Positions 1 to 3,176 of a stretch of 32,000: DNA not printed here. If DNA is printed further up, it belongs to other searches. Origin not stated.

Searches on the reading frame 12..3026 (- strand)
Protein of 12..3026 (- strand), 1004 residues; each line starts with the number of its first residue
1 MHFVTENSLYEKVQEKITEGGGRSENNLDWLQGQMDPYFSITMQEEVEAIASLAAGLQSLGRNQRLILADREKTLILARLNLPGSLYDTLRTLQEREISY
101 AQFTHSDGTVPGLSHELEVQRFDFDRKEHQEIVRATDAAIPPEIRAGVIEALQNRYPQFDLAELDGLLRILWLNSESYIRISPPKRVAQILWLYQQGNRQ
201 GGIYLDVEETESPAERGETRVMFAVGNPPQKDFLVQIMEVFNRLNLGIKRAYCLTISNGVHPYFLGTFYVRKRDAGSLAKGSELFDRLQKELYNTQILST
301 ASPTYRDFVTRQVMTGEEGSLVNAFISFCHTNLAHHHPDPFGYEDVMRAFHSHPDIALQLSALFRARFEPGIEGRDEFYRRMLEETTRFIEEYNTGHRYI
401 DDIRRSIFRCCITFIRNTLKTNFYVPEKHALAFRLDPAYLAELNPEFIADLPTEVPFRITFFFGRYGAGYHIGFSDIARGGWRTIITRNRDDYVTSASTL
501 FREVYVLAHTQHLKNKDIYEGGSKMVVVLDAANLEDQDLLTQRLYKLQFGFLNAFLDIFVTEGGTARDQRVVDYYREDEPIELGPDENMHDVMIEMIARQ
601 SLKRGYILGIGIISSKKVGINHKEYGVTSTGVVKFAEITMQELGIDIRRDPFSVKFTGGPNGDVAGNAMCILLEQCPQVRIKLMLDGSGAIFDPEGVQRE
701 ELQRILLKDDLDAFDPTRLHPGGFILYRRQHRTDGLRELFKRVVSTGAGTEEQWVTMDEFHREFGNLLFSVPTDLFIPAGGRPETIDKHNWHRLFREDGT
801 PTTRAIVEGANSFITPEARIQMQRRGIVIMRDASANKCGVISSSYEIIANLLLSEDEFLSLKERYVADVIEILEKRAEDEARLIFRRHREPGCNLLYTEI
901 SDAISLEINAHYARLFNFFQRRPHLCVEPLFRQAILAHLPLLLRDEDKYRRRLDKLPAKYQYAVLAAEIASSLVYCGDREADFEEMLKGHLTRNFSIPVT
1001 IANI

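Call 73: search_protein_families(library=pfam, proteins=[window:12-3026:-], max_evalue=0.0001)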
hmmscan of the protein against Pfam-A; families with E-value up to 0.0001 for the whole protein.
window:12-3026:- (1004 aa): 2 families
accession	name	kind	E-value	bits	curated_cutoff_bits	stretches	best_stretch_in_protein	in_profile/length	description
PF05088.18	Bac_GDH_CD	-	2.6e-27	96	22.8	1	406-855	16-456/497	Bacterial NAD-glutamate dehydrogenase, catalytic domain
PF00208.27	ELFV_dehydrog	-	4.6e-25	89.2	23.4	1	619-866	2-203/241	Glutamate/Leucine/Phenylalanine/Valine dehydrogenase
